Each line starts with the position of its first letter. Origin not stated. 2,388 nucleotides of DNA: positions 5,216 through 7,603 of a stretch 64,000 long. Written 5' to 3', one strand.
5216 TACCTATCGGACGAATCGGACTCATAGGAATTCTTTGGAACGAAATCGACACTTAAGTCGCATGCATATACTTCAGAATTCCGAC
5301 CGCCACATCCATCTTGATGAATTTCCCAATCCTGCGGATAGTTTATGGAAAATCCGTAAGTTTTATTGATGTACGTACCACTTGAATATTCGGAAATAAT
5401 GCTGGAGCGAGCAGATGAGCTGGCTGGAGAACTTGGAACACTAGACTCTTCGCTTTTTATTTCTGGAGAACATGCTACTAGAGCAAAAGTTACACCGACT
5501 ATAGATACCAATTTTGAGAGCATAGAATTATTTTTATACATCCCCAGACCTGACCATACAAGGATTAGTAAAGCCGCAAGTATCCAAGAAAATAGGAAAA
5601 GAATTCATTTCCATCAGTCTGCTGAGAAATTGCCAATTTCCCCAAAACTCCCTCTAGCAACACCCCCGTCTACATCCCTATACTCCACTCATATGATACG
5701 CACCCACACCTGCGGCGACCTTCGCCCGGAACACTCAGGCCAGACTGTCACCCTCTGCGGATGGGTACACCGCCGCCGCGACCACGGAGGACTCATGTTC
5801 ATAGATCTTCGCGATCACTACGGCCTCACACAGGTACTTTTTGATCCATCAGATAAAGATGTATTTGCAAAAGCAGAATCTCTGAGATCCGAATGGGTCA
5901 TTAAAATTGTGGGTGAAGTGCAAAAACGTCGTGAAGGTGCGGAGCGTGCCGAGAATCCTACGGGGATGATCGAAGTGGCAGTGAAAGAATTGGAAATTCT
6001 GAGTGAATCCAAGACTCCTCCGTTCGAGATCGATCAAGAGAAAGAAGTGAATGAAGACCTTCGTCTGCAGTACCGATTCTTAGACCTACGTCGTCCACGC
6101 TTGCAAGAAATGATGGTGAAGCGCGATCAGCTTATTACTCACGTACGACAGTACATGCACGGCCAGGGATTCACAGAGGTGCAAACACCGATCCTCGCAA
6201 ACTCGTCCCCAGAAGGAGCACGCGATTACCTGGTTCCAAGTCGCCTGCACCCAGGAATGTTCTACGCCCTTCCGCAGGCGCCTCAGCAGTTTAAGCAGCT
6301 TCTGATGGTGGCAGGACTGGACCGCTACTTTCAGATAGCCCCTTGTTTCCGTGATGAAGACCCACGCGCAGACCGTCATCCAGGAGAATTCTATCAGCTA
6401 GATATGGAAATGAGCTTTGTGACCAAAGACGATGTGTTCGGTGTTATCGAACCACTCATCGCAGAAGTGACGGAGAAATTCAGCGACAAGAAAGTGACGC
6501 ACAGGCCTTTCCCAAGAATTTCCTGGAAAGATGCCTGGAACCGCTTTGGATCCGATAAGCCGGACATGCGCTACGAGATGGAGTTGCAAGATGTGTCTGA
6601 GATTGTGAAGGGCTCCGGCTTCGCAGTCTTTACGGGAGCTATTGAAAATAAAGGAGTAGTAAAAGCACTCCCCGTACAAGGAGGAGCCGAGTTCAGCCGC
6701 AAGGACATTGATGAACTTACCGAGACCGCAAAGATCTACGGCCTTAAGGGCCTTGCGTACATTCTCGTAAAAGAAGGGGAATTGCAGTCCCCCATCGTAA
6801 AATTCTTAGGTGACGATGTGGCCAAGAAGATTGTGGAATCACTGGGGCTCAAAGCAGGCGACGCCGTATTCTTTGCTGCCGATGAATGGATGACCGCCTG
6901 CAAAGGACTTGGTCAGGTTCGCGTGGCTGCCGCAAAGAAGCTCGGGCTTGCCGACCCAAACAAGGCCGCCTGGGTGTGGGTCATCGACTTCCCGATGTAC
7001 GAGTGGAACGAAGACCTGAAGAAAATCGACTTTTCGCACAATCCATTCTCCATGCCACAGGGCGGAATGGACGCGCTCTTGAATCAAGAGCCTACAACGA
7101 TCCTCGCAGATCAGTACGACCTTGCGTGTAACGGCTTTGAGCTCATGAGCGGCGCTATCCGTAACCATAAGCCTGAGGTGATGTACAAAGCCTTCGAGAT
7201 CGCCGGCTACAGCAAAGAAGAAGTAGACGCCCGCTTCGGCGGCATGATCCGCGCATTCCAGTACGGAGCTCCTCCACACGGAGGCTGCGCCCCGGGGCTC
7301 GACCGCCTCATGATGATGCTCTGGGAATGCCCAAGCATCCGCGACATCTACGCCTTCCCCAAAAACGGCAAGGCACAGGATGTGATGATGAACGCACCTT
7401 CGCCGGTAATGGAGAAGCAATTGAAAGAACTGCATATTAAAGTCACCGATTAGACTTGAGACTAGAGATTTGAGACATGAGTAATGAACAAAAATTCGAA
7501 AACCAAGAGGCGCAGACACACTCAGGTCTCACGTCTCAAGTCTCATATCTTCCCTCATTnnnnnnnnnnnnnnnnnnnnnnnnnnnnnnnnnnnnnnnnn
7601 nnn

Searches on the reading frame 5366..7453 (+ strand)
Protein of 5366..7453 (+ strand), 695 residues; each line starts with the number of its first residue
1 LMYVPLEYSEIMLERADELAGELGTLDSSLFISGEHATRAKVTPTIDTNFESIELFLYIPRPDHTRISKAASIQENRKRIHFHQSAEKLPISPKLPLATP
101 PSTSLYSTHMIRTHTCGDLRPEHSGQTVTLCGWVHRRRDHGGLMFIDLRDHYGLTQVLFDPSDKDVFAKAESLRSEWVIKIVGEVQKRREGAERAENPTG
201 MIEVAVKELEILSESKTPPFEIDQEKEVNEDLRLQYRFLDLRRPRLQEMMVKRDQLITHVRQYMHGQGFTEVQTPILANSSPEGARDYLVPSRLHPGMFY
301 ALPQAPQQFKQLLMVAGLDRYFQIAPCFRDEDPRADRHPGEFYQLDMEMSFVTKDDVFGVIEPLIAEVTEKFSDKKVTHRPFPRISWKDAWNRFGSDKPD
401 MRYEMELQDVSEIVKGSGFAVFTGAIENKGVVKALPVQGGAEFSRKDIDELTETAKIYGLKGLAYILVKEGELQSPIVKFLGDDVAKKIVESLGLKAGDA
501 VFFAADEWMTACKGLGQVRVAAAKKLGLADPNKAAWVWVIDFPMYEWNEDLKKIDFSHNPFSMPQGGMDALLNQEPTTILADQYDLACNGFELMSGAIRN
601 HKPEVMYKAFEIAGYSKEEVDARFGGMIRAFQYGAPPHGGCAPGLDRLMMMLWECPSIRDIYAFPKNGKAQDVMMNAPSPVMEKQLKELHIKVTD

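Call 9: search_protein_families(library=pfam, proteins=[window:5366-7453:+])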
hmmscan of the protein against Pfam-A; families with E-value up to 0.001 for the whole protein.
window:5366-7453:+ (695 aa): 3 families
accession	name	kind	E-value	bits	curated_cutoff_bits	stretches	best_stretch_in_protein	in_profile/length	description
PF00152.25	tRNA-synt_2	-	5.8e-111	370.9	25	1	229-667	1-307/308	tRNA synthetases class II (D, K and N)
PF02938.19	GAD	-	1.4e-26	93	23.4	1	422-514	1-94/95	GAD domain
PF01336.31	tRNA_anti-codon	-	1.1e-17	64.2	27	1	128-212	1-75/75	OB-fold nucleic acid binding domain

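Call 11: find_homologous_proteins(query=window:5366-7453:+)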
Query window:5366-7453:+ (695 aa): 8000 proteins with E <= 0.001 among 8000 candidates; the best 120 are listed.
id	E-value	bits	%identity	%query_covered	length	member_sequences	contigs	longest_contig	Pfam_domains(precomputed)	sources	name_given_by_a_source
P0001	0.0e+0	1365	100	84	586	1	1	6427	PF01336.32,PF02938.20,PF00152.26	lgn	-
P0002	0.0e+0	1273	100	79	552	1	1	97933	PF01336.32,PF02938.20,PF00152.26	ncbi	-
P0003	0.0e+0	1206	93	79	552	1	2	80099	PF01336.32,PF02938.20,PF00152.26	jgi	jgi:aspartyl-tRNA synthetase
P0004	0.0e+0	1097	78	84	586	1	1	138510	PF01336.32,PF02938.20,PF00152.26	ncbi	-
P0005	0.0e+0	1094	78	84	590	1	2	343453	PF01336.32,PF02938.20,PF00152.26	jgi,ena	-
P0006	0.0e+0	1092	77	84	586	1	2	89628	PF01336.32,PF02938.20,PF00152.26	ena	-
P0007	0.0e+0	1079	77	84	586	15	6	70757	PF01336.32,PF02938.20,PF00152.26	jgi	jgi:aspartyl-tRNA synthetase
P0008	0.0e+0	1079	77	84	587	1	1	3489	PF01336.32,PF02938.20,PF00152.26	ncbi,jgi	jgi:aspartyl-tRNA synthetase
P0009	0.0e+0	1079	75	86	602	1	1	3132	PF01336.32,PF02938.20,PF00152.26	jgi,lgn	-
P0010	0.0e+0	1078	77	84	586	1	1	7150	PF01336.32,PF02938.20,PF00152.26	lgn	-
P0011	0.0e+0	1077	76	85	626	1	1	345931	PF01336.32,PF02938.20,PF00152.26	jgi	jgi:aspartyl-tRNA synthetase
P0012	0.0e+0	1075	76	84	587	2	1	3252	PF01336.32,PF02938.20,PF00152.26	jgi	jgi:aspartyl-tRNA synthetase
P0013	0.0e+0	1075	76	86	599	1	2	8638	PF01336.32,PF02938.20,PF00152.26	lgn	-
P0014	0.0e+0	1075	76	84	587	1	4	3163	PF01336.32,PF02938.20,PF00152.26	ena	-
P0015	0.0e+0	1073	75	84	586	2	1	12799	PF01336.32,PF02938.20,PF00152.26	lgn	-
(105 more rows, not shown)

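Call 14: find_encoding_contigs(protein=P0003, flank=10000, max_places=4)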
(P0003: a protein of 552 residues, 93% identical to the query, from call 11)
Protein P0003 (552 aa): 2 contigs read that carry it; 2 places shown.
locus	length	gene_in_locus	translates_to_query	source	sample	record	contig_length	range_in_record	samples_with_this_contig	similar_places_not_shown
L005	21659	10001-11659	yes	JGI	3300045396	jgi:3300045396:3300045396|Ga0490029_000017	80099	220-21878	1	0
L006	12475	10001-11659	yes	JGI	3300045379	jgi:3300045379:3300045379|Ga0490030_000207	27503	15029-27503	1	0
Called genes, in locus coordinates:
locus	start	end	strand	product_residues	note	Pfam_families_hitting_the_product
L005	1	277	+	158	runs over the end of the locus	-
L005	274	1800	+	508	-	-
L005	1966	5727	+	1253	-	PF02811:PHP, PF07733:DNA_pol3_alpha, PF17657:DNA_pol3_finger, PF14579:HHH_6, PF01336:tRNA_anti-codon (weak)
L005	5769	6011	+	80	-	-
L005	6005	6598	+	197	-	-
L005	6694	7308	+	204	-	PF01300:Sua5_yciO_yrdC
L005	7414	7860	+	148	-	PF22811:Zn_ribbon_NrdR, PF03477:ATP-cone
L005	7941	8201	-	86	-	-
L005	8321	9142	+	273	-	-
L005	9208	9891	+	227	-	PF01177:Asp_Glu_race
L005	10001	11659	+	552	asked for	PF01336:tRNA_anti-codon, PF00152:tRNA-synt_2, PF02938:GAD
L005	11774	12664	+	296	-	-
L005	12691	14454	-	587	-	-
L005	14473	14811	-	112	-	-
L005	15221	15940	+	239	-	PF00528:BPD_transp_1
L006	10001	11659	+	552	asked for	PF01336:tRNA_anti-codon, PF00152:tRNA-synt_2, PF02938:GAD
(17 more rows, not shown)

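Call 27: find_encoding_contigs(protein=P0004, flank=10000, max_places=3)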
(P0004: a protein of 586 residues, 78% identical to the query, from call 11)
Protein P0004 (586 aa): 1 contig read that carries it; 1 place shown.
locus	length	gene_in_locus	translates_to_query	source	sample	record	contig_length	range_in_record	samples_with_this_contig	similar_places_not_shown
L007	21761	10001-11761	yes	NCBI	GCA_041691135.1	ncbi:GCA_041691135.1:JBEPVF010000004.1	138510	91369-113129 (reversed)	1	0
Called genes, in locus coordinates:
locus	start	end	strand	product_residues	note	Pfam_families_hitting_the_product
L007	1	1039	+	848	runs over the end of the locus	-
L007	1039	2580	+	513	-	-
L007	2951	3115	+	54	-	-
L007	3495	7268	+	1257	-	PF02811:PHP, PF07733:DNA_pol3_alpha, PF17657:DNA_pol3_finger, PF14579:HHH_6, PF01336:tRNA_anti-codon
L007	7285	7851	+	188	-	PF01300:Sua5_yciO_yrdC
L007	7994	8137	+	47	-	-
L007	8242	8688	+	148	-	PF22811:Zn_ribbon_NrdR, PF03477:ATP-cone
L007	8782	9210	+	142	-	-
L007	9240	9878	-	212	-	-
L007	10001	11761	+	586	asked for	PF01336:tRNA_anti-codon, PF00152:tRNA-synt_2, PF02938:GAD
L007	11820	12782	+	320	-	-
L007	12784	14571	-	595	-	-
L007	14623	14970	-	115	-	-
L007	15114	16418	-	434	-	-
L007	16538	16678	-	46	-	-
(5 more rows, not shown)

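Call 28: find_encoding_contigs(protein=P0005, flank=10000, max_places=3)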
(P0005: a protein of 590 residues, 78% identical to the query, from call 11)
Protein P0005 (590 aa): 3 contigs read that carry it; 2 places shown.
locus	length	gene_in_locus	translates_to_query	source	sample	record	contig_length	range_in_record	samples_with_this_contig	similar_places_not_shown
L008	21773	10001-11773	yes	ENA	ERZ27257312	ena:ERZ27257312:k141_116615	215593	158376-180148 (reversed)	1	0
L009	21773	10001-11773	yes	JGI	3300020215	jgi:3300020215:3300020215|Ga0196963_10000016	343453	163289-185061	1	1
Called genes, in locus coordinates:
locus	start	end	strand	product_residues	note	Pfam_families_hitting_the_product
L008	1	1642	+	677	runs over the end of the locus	-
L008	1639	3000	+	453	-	-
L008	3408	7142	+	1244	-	PF02811:PHP, PF07733:DNA_pol3_alpha, PF17657:DNA_pol3_finger, PF14579:HHH_6, PF01336:tRNA_anti-codon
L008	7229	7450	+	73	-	-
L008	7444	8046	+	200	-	-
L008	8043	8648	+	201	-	PF01300:Sua5_yciO_yrdC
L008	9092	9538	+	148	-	PF22811:Zn_ribbon_NrdR, PF03477:ATP-cone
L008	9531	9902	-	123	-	-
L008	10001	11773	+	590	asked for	PF01336:tRNA_anti-codon, PF00152:tRNA-synt_2, PF02938:GAD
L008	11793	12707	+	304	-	-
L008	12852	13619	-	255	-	-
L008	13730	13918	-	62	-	-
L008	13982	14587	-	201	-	PF01551:Peptidase_M23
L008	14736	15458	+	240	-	-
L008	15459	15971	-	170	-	PF00565:SNase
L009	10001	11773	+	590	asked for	PF01336:tRNA_anti-codon, PF00152:tRNA-synt_2, PF02938:GAD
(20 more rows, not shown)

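Call 29: find_encoding_contigs(protein=P0002, flank=10000, max_places=3)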
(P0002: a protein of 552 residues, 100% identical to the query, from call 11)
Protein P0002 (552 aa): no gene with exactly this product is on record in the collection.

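Call 68: find_encoding_contigs(protein=P0001, flank=5000, max_places=4)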
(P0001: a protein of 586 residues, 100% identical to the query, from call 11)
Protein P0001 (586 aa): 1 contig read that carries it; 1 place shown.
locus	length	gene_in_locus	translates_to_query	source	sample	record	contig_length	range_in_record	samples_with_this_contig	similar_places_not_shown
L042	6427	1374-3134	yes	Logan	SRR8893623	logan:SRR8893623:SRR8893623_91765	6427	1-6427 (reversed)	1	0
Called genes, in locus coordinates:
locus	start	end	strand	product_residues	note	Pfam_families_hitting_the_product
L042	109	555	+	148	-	PF22811:Zn_ribbon_NrdR, PF03477:ATP-cone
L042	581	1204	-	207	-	-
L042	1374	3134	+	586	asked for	PF01336:tRNA_anti-codon, PF00152:tRNA-synt_2, PF02938:GAD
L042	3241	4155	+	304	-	-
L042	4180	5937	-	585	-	-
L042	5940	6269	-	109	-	-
